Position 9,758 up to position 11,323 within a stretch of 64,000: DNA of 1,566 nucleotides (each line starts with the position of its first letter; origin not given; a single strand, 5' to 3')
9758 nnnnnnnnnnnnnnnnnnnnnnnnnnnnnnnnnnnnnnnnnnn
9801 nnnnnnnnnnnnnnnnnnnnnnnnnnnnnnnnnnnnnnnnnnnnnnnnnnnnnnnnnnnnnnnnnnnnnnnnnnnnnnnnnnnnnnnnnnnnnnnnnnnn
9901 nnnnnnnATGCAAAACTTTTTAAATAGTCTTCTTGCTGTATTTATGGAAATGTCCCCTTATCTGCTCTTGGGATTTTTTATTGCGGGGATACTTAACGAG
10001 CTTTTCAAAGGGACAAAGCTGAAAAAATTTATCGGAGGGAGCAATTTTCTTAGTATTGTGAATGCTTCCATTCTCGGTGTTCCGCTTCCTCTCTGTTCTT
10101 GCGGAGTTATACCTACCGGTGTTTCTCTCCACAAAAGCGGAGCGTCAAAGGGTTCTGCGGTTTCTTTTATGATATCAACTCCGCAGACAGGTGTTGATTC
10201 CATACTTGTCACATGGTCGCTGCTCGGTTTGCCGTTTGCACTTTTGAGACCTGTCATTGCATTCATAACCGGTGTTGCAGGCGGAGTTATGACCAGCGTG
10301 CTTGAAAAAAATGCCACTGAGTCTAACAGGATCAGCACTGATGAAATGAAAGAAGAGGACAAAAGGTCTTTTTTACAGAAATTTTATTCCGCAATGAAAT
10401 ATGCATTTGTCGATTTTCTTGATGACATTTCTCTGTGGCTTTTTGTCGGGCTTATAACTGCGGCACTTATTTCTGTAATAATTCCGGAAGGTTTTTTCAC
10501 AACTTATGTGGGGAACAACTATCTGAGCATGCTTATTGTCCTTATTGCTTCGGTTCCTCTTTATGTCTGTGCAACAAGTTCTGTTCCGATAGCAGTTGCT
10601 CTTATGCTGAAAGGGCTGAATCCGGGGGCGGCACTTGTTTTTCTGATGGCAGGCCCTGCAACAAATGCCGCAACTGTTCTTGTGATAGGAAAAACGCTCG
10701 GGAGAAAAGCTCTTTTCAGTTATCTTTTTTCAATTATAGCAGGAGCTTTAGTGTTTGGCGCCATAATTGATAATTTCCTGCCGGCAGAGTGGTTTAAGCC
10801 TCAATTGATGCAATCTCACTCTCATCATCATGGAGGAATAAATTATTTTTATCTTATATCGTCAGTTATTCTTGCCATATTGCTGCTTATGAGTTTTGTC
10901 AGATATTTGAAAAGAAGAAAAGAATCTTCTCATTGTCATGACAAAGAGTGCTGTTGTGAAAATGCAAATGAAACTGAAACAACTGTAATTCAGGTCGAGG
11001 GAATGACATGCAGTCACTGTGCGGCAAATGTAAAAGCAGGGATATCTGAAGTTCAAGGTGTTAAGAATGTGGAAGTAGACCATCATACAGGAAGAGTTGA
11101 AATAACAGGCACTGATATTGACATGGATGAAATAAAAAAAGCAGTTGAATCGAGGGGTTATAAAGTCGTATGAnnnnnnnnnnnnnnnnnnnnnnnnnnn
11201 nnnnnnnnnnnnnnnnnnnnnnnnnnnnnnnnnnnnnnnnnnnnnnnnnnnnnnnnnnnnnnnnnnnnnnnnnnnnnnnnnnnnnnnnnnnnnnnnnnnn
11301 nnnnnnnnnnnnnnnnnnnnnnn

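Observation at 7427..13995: Zinc uptake genes, a putative metal efflux permease::HMA fusion and an outer-membrane gene appear to sit in one translationally coupled operon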

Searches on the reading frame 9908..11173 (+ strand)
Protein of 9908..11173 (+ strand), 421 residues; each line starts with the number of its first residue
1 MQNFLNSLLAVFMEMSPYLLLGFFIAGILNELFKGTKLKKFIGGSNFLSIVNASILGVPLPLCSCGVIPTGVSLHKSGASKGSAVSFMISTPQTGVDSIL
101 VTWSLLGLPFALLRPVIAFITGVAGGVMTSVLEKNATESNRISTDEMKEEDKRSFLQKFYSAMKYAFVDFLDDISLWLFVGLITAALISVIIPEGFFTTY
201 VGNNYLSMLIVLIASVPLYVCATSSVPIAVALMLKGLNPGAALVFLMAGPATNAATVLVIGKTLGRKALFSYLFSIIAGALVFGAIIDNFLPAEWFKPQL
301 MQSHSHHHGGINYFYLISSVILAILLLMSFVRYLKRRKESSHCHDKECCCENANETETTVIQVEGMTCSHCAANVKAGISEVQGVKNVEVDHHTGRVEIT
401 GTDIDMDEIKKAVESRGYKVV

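Call 3: search_protein_families(library=pfam, proteins=[window:9908-11173:+], max_evalue=0.01)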
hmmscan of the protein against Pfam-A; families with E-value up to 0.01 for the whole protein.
window:9908-11173:+ (421 aa): 2 families
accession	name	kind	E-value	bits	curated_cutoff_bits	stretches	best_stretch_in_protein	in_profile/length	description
PF03773.19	ArsP_1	-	2.5e-47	161.9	32.3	1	3-287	4-292/294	Predicted permease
PF00403.32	HMA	-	4.2e-15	56.3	24.8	1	360-419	1-62/62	Heavy-metal-associated domain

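Call 4: search_protein_families(library=ncbifam, proteins=[window:9908-11173:+], max_evalue=0.01)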
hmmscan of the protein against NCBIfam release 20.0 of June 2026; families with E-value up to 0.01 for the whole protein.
window:9908-11173:+ (421 aa): 17 families
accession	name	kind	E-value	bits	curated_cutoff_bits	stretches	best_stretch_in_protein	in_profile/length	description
NF033936.1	CuZnOut_SO0444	equivalog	8.3e-108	360.6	300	1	9-328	2-349/351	SO_0444 family Cu/Zn efflux transporter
NF040736.1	efflux_SaoE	equivalog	1.6e-54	185.5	325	1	3-307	6-313/352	efflux transporter SaoE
NF047957.1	CopZ_AFE_1862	equivalog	1.1e-15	57.7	85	1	360-420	2-61/62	CopZ family metallochaperone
NF033795.1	chaper_CopZ_Bs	exception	7.8e-15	54.8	91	1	359-420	2-65/66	copper chaperone CopZ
NF033556.1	MerTP_fusion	equivalog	9.9e-14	51.4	180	1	316-420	83-185/186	mercuric transport protein MerTP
NF033794.2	chaper_CopZ_Eh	exception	7.2e-11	42.1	95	1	361-419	4-64/68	copper chaperone CopZ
TIGR00003.1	TIGR00003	subfamily_domain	9.9e-11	41.7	62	1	361-420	4-65/66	copper ion binding protein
NF010311.1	PRK13748.1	subfamily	4.5e-09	35.7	600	1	360-420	2-63/560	mercury(II) reductase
NF041115.1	UxxU_metal_bind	equivalog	2.7e-08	33.9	95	1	355-400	2-47/74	metal-binding (seleno)protein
NF033781.1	chaper_CopP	exception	3.4e-07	30.3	112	1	360-420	3-64/65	copper-binding metallochaperone CopP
NF033775.1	P_type_ZntA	exception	8e-07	27.7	1240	1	338-420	25-111/732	Zn(II)/Cd(II)/Pb(II) translocating P-type ATPase ZntA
NF008262.1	PRK11033.1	equivalog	1.8e-06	26.7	1005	1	341-420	18-104/731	zinc/cadmium/mercury/lead-transporting ATPase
NF045683.1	MerT_CopZ_Se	exception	2.1e-06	27.4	375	1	346-418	151-225/235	MerT/CopZ fusion-like heavy metal transport selenoprotein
TIGR02052.1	MerP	equivalog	8.7e-06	26.2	92.55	1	355-416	21-84/92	mercury resistance system periplasmic binding protein MerP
NF047536.1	Cu_chaper_CsoZ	equivalog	1.1e-05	25.8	77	1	358-421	2-66/66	putative copper chaperone CsoZ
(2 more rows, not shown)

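Call 9: find_homologous_proteins(query=window:9908-11173:+)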
Query window:9908-11173:+ (421 aa): 8000 proteins with E <= 0.001 among 8000 candidates; the best 120 are listed.
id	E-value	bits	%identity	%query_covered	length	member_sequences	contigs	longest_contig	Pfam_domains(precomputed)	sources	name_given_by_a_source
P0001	7.7e-267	903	100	97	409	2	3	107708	PF00403.33,PF03773.20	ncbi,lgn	-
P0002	3.6e-239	812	87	100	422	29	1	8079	PF00403.33,PF03773.20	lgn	-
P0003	5.6e-213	725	77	100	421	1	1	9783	PF00403.33,PF03773.20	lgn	-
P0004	7.1e-212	722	77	100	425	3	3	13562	PF00403.33,PF03773.20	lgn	-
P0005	8.9e-210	715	77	100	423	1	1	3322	PF00403.33,PF03773.20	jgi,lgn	-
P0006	2.4e-208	710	88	85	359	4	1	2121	PF03773.20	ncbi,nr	ncbi:MAG TPA: permease [bacterium]|nr:permease [bacterium]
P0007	2.8e-200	683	71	100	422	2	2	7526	PF00403.33,PF03773.20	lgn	-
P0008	8.9e-186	636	86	79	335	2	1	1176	PF00403.33,PF03773.20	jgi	-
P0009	5.4e-183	627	70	100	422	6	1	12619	PF00403.33,PF03773.20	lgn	-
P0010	3.6e-181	621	69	100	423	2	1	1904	PF00403.33,PF03773.20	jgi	jgi:uncharacterized protein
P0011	4.4e-179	614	69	98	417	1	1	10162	PF00403.33,PF03773.20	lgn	-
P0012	4.0e-173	594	76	84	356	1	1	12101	PF03773.20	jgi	-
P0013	3.6e-172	591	65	100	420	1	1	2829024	PF00403.33,PF03773.20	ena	-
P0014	2.2e-170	585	64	100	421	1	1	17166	PF00403.33,PF03773.20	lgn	-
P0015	1.3e-169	583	62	100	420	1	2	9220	PF00403.33,PF03773.20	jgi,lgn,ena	-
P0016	3.5e-169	581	64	100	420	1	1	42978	PF00403.33,PF03773.20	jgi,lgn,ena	-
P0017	3.3e-168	578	63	100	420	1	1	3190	PF00403.33,PF03773.20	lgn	-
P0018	6.7e-168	577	64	100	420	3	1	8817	PF00403.33,PF03773.20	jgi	-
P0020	4.1e-160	551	61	100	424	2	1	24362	PF00403.33,PF03773.20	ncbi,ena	-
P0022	3.5e-157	542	64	97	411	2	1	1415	PF00403.33,PF03773.20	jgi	jgi:uncharacterized protein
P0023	6.1e-157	541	61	100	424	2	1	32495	PF00403.33,PF03773.20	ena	-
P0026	8.9e-153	527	59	100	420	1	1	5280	PF00403.33,PF03773.20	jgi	jgi:uncharacterized protein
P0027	2.0e-144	500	53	99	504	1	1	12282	PF00403.33,PF03773.20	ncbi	-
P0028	2.9e-144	499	52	99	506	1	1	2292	PF00403.33,PF03773.20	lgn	-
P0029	1.8e-143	496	53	99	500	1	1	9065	PF00403.33,PF03773.20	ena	-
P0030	5.7e-143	495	51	99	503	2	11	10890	PF00403.33,PF03773.20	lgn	-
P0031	6.5e-143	495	52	99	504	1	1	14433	PF00403.33,PF03773.20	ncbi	-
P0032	3.1e-141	489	54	98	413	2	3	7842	PF00403.33,PF03773.20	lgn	-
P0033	9.6e-141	487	56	99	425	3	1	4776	PF00403.33,PF03773.20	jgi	jgi:uncharacterized membrane protein YraQ (UPF0718 family)/copper chaperone CopZ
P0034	1.3e-140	487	51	99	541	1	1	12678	PF00403.33,PF03773.20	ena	-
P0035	2.3e-140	486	53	100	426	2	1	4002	PF00403.33,PF03773.20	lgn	-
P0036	1.0e-139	484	51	99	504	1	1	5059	PF00403.33,PF03773.20,PF02680.20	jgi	-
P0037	1.5e-139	483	51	99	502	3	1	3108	PF00403.33,PF03773.20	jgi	-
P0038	3.0e-139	483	51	99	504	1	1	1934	PF00403.33,PF03773.20,PF02680.20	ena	-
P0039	3.7e-139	482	53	99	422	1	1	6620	PF00403.33,PF03773.20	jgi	-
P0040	4.2e-139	482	53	99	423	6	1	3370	PF00403.33,PF03773.20,PF11449.15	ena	-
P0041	5.4e-139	482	49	99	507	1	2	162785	PF00403.33,PF03773.20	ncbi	-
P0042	5.6e-139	482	53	100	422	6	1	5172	PF00403.33,PF03773.20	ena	-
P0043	6.0e-139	482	50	99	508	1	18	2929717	PF00403.33,PF03773.20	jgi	jgi:copper ion binding protein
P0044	6.1e-139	482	52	99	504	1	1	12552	PF00403.33,PF03773.20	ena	-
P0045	6.2e-139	481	54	99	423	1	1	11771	PF00403.33,PF03773.20,PF11449.15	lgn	-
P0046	7.2e-139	481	54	99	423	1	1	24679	PF00403.33,PF03773.20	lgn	-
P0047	1.0e-138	481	53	100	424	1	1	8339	PF00403.33,PF03773.20,PF11449.15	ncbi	-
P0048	1.1e-138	481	54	100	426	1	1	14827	PF00403.33,PF03773.20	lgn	-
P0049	1.3e-138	480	54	99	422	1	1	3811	PF00403.33,PF03773.20,PF11449.15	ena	-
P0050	1.7e-138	480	54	100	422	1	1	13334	PF00403.33,PF03773.20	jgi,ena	-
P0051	1.9e-138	480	54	99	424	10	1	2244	PF00403.33,PF03773.20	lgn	-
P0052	1.9e-138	480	53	100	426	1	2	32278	PF00403.33,PF03773.20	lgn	-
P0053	2.0e-138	480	49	99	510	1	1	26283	PF00403.33,PF03773.20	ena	-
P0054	2.9e-138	479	56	98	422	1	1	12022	PF00403.33,PF03773.20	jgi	-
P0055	3.2e-138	479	53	100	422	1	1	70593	PF00403.33,PF03773.20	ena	-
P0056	3.5e-138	479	53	100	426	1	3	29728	PF00403.33,PF03773.20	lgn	-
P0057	4.2e-138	479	53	100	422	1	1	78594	PF00403.33,PF03773.20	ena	-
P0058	4.9e-138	479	55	98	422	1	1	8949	PF00403.33,PF03773.20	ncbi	-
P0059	5.9e-138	478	50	99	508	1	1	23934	PF00403.33,PF03773.20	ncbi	-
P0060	7.1e-138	478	54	99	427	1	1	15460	PF00403.33,PF03773.20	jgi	jgi:uncharacterized membrane protein YraQ (UPF0718 family)/copper chaperone CopZ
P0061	7.4e-138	478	50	99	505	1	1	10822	PF00403.33,PF03773.20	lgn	-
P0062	8.8e-138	478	53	100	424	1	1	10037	PF00403.33,PF03773.20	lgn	-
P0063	9.8e-138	478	56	96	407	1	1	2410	PF00403.33,PF03773.20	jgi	jgi:uncharacterized membrane protein YraQ (UPF0718 family)/copper chaperone CopZ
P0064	1.1e-137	477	54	100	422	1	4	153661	PF00403.33,PF03773.20,PF11449.15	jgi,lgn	jgi:hypothetical protein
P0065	1.7e-137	477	53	100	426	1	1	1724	PF00403.33,PF03773.20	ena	-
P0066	1.7e-137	477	54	99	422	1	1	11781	PF00403.33,PF03773.20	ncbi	-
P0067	2.2e-137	476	53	100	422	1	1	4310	PF00403.33,PF03773.20,PF11449.15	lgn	-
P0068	2.3e-137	476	53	100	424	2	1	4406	PF00403.33,PF03773.20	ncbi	-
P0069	3.0e-137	476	53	100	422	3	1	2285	PF00403.33,PF03773.20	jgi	jgi:uncharacterized protein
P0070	3.2e-137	476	53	99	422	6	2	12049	PF00403.33,PF03773.20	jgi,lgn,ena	-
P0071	3.2e-137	476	51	99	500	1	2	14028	PF00403.33,PF03773.20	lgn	-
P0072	3.3e-137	476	52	100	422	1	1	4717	PF00403.33,PF03773.20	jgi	-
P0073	3.8e-137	476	53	100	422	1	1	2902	PF00403.33,PF03773.20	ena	-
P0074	4.2e-137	475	53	100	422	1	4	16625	PF00403.33,PF03773.20,PF11449.15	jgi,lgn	jgi:hypothetical protein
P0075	4.9e-137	475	53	100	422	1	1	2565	PF00403.33,PF03773.20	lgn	-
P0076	6.6e-137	475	49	99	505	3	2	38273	PF00403.33,PF03773.20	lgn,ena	-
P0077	7.5e-137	475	53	100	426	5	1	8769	PF00403.33,PF03773.20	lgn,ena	-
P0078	8.8e-137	474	51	100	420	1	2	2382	PF00403.33,PF03773.20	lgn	-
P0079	1.0e-136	474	50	99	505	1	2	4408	PF00403.33,PF03773.20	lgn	-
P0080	1.2e-136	474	54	99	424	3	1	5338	PF00403.33,PF03773.20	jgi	-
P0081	1.2e-136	474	53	99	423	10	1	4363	PF00403.33,PF03773.20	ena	-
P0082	1.3e-136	474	51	100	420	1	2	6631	PF00403.33,PF03773.20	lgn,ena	-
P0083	1.4e-136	474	52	100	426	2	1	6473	PF00403.33,PF03773.20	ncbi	-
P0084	1.4e-136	474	51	99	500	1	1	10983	PF00403.33,PF03773.20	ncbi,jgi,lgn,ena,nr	ncbi:MAG: hypothetical protein B6I20_06570 [Bacteroidetes bacterium 4572_117]|nr:MAG: hypothetical p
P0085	1.4e-136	474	52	99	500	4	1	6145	PF00403.33,PF03773.20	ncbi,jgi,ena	-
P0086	1.5e-136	474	54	100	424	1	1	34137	PF00403.33,PF03773.20,PF11449.15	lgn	-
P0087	1.8e-136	473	52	99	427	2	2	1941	PF00403.33,PF03773.20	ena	-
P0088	2.1e-136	473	54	100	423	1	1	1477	PF00403.33,PF03773.20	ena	-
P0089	2.3e-136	473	53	99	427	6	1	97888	PF00403.33,PF03773.20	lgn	-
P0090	2.6e-136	473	52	99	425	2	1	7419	PF00403.33,PF03773.20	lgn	-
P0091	3.3e-136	472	54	99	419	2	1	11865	PF00403.33,PF03773.20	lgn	-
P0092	4.0e-136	472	53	99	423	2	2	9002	PF00403.33,PF03773.20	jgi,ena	-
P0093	6.3e-136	472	53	99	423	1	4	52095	PF00403.33,PF03773.20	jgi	-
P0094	1.0e-135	471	53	99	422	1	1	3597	PF00403.33,PF03773.20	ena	-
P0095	1.2e-135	471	52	100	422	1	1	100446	PF00403.33,PF03773.20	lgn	-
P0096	1.4e-135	470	53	99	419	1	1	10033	PF00403.33,PF03773.20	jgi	jgi:uncharacterized membrane protein YraQ (UPF0718 family)/copper chaperone CopZ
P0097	1.4e-135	470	52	99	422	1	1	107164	PF00403.33,PF03773.20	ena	-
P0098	1.5e-135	470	53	100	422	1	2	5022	PF00403.33,PF03773.20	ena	-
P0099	1.8e-135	470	52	100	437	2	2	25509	PF00403.33,PF03773.20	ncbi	-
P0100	1.9e-135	470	53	98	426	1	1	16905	PF00403.33,PF03773.20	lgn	-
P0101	3.0e-135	469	52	100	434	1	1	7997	PF00403.33,PF03773.20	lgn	-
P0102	3.0e-135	469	54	99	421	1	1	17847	PF00403.33,PF03773.20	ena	-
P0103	3.1e-135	469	52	100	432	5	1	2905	PF00403.33,PF03773.20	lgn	-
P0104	3.1e-135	469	52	99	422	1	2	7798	PF00403.33,PF03773.20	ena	-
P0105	3.7e-135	469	54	99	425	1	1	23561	PF00403.33,PF03773.20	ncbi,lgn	-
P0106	5.5e-135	468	52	99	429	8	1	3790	PF00403.33,PF03773.20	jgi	jgi:uncharacterized membrane protein YraQ (UPF0718 family)/copper chaperone CopZ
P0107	5.7e-135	468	54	99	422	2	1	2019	PF00403.33,PF03773.20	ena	-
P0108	6.0e-135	468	53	99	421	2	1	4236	PF00403.33,PF03773.20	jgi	jgi:uncharacterized protein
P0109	6.3e-135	468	52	100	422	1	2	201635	PF00403.33,PF03773.20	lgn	-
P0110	7.7e-135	468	48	99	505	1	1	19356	PF00403.33,PF03773.20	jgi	jgi:copper ion binding protein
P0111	9.5e-135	468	53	100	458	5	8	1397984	PF00403.33,PF03773.20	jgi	jgi:uncharacterized membrane protein YraQ (UPF0718 family)/copper chaperone CopZ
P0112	1.1e-134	468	52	99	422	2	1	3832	PF00403.33,PF03773.20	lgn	-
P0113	1.1e-134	467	54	96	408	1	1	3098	PF00403.33,PF03773.20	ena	-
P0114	1.1e-134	467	52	99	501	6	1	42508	PF00403.33,PF03773.20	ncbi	-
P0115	1.2e-134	467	51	99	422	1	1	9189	PF00403.33,PF03773.20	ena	-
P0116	1.2e-134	467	54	100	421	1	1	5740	PF00403.33,PF03773.20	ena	-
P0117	1.3e-134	467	51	100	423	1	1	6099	PF00403.33,PF03773.20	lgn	-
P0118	1.9e-134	467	53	100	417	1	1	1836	PF00403.33,PF03773.20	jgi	jgi:hypothetical protein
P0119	2.4e-134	466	51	99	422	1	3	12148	PF00403.33,PF03773.20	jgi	jgi:uncharacterized protein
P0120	2.7e-134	466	54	100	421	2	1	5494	PF00403.33,PF03773.20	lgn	-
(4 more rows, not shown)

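Call 15: find_encoding_contigs(protein=P0013, flank=10000, max_places=2)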
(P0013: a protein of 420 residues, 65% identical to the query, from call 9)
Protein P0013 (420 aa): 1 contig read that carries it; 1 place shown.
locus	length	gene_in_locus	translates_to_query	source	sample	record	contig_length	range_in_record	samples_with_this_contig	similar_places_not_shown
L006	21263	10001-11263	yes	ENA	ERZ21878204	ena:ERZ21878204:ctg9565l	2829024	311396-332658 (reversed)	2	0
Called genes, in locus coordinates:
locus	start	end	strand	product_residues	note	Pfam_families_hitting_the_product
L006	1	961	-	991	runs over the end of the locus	PF12729:4HB_MCP_1, PF00672:HAMP, PF13185:GAF_2 (weak), PF01590:GAF, PF00512:HisKA, PF02518:HATPase_c, PF00072:Response_reg, PF00072:Response_reg, +1 more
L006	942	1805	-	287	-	PF01739:CheR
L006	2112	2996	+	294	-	-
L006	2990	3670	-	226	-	PF13500:AAA_26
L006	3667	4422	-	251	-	PF13489:Methyltransf_23, PF13649:Methyltransf_25, PF13847:Methyltransf_31, PF08241:Methyltransf_11, PF08242:Methyltransf_12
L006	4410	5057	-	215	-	PF04301:BioG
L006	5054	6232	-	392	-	PF00155:Aminotran_1_2, PF01053:Cys_Met_Meta_PP (weak)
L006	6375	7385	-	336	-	-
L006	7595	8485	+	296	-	PF01297:ZnuA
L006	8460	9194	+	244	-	PF13476:AAA_23 (weak), PF02463:SMC_N (faint), PF00005:ABC_tran, PF13304:AAA_21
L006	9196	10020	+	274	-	PF00950:ABC-3, PF01032:FecCD (weak)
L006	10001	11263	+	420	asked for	PF03773:ArsP_1, PF00403:HMA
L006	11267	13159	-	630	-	PF01391:Collagen (weak)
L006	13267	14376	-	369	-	PF00266:Aminotran_5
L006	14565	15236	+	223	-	PF02224:Cytidylate_kin, PF13189:Cytidylate_kin2, PF13238:AAA_18 (weak), PF13207:AAA_17 (faint)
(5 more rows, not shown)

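Call 21: find_related_loci(query=A1, collection=genome_contigs, flank=8000)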
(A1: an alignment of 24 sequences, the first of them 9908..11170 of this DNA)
Query A1 (421 aa) in genome_contigs; peptide patterns used: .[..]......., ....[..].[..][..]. (x = any residue, [..] = any of these).
600 stretches matched a pattern (row limit reached: there are more); 598 encode a relative of the query (tblastn E <= 1e-3); the best 80 are kept; 80 distinct loci.
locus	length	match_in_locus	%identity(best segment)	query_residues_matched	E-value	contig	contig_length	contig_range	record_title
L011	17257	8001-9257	50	1-421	1e-135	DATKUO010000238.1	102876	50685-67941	MAG TPA_asm: Bacteroidales bacterium isolate SMAG_U14109 k141_513220, whole genome shotgun sequence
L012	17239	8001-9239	51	1-419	3e-135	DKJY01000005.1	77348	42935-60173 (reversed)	MAG TPA_asm: Bacteroidales bacterium UBA6680 UBA6680_contig_48, whole genome shotgun sequence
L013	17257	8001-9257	51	1-419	3e-134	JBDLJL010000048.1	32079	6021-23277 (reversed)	MAG: Bacteroidota bacterium isolate MAG096 MAG096_48, whole genome shotgun sequence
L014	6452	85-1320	50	4-419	3e-133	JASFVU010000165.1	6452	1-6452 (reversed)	MAG: Bacteroidales bacterium isolate D1105M20metaG_Bin_9 D1105M20metaG_FD_scaffold_684_c2, whole genome shotgun sequence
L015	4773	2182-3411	51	7-419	1e-134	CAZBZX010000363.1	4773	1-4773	MAG TPA_asm: uncultured Bacteroidales bacterium isolate binchicken_co129_655 genome assembly, contig: NODE_65008_length_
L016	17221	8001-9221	50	1-419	6e-132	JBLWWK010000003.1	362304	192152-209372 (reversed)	MAG: Salibacteraceae bacterium isolate EA14-06 A14maxbin.021RE.5K@3, whole genome shotgun sequence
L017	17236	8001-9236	49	1-421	8e-130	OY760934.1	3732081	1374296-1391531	MAG: Bacteroidales bacterium isolate b23e12b2-8c01-4977-86ec-2c5e4688310e genome assembly, chromosome: 1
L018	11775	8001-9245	51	4-419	4e-129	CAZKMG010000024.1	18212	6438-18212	MAG TPA_asm: uncultured Bacteroidaceae bacterium isolate binchicken_co129_645 genome assembly, contig: NODE_8967_length_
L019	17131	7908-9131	48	1-419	1e-128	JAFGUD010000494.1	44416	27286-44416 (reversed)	MAG: Bacteroidales bacterium isolate ZodW_maxbin.137 k87_20534053, whole genome shotgun sequence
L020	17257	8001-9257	48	1-421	1e-128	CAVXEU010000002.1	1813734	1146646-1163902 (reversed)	MAG: uncultured Bacteroidales bacterium isolate MFD02416.bin.1.219 genome assembly, contig: contig_12175, whole genome s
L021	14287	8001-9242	47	1-420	1e-128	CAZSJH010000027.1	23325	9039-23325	MAG TPA_asm: uncultured Rikenellaceae bacterium isolate SRP214966_co2_65 genome assembly, contig: NODE_2905_length_23325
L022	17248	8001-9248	51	2-419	3e-143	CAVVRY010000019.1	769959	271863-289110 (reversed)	MAG: uncultured Bacteroidales bacterium isolate MFD03804.bin.1.166 genome assembly, contig: contig_8847, whole genome sh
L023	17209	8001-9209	50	14-421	9e-128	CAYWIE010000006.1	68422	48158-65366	MAG TPA_asm: uncultured Bacteroidaceae bacterium isolate SRP315200_co1_155 genome assembly, contig: NODE_278_length_6842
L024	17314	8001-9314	49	1-419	1e-127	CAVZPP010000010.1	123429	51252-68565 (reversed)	MAG: uncultured Bacteroidaceae bacterium isolate MFD03804.bin.1.39 genome assembly, contig: contig_44933, whole genome s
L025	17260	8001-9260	47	1-421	4e-126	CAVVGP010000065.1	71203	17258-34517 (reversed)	MAG: uncultured Bacteroidales bacterium isolate MFD01188.bin.3.138 genome assembly, contig: contig_165028, whole genome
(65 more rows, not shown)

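Call 40: find_encoding_contigs(protein=P0020, flank=8000, max_places=2)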
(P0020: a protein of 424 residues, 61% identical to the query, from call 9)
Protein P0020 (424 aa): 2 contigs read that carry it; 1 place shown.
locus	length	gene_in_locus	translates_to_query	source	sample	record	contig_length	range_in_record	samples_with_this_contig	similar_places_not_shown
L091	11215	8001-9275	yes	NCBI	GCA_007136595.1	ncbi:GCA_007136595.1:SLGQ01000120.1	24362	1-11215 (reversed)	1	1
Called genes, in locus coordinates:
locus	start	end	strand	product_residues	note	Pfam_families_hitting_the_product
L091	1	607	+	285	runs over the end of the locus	-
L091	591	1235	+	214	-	-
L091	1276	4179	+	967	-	PF00595:PDZ, PF13180:PDZ_2, PF17820:PDZ_6, PF03572:Peptidase_S41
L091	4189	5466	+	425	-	PF00155:Aminotran_1_2, PF00266:Aminotran_5 (weak), PF01041:DegT_DnrJ_EryC1, PF01053:Cys_Met_Meta_PP (weak), PF12897:Asp_aminotransf (weak)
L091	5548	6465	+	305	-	PF01297:ZnuA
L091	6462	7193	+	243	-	PF02463:SMC_N (weak), PF00005:ABC_tran, PF13304:AAA_21 (faint)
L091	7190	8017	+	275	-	PF01032:FecCD (weak), PF00950:ABC-3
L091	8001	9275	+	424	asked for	PF03773:ArsP_1, PF00403:HMA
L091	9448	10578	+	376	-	PF01637:ATPase_2, PF13401:AAA_22 (faint)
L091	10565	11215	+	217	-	?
